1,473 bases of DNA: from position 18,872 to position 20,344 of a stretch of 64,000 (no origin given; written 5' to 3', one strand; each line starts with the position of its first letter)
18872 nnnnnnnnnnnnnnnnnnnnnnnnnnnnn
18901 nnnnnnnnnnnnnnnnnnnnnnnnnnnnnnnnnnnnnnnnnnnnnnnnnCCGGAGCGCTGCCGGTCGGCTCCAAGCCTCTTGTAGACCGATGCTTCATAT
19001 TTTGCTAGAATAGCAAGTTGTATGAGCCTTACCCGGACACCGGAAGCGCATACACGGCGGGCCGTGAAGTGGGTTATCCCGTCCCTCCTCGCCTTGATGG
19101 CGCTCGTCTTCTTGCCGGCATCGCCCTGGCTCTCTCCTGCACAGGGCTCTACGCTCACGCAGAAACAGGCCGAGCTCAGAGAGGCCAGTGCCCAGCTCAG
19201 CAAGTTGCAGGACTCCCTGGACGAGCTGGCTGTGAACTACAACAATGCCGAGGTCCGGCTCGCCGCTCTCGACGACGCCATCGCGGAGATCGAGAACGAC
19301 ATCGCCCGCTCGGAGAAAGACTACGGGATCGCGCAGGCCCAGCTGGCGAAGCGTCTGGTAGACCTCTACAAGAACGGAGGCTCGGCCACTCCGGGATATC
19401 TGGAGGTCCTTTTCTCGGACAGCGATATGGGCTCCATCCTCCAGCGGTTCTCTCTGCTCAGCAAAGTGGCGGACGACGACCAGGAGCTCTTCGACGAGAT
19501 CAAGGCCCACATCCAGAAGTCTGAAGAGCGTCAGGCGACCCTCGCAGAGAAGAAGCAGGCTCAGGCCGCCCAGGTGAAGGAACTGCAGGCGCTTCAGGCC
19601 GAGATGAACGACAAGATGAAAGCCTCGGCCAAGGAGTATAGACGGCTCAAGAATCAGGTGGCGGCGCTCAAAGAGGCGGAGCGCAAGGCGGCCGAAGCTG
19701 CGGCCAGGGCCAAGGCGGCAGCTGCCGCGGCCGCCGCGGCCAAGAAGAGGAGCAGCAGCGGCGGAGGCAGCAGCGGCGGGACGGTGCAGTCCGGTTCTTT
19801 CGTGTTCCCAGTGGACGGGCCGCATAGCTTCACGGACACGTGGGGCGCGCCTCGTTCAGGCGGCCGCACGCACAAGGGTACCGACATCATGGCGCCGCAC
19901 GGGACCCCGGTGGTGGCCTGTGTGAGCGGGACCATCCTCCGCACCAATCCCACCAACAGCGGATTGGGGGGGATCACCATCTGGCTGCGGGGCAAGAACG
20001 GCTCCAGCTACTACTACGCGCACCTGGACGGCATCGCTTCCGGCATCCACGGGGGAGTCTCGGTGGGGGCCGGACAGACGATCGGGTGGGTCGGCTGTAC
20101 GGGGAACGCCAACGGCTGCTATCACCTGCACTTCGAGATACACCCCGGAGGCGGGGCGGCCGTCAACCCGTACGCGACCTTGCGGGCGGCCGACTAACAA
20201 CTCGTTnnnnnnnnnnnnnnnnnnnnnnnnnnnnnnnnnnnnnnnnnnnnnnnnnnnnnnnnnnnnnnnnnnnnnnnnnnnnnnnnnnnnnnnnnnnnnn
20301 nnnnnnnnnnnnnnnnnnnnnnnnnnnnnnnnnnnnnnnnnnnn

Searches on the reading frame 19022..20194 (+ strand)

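Call 27: search_protein_families(library=pfam, proteins=[window:19022-20194:+], max_evalue=0.001)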
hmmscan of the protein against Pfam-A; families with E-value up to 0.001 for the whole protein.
window:19022-20194:+ (391 aa): 4 families
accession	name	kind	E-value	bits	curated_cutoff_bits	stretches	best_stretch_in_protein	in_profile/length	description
PF01551.29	Peptidase_M23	-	2.3e-20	73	28.7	1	283-383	2-96/96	Peptidase family M23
PF24568.1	CC_PcsB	-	8.9e-08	32.3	27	1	105-169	12-74/75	Peptidoglycan hydrolase PcsB, coiled-coil domain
PF05236.20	TAF4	-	0.00031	21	33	1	153-254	104-203/262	Transcription initiation factor TFIID component TAF4 family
PF06160.17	EzrA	-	0.0005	18.9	39.6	0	44-115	102-173/557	Septation ring formation regulator, EzrA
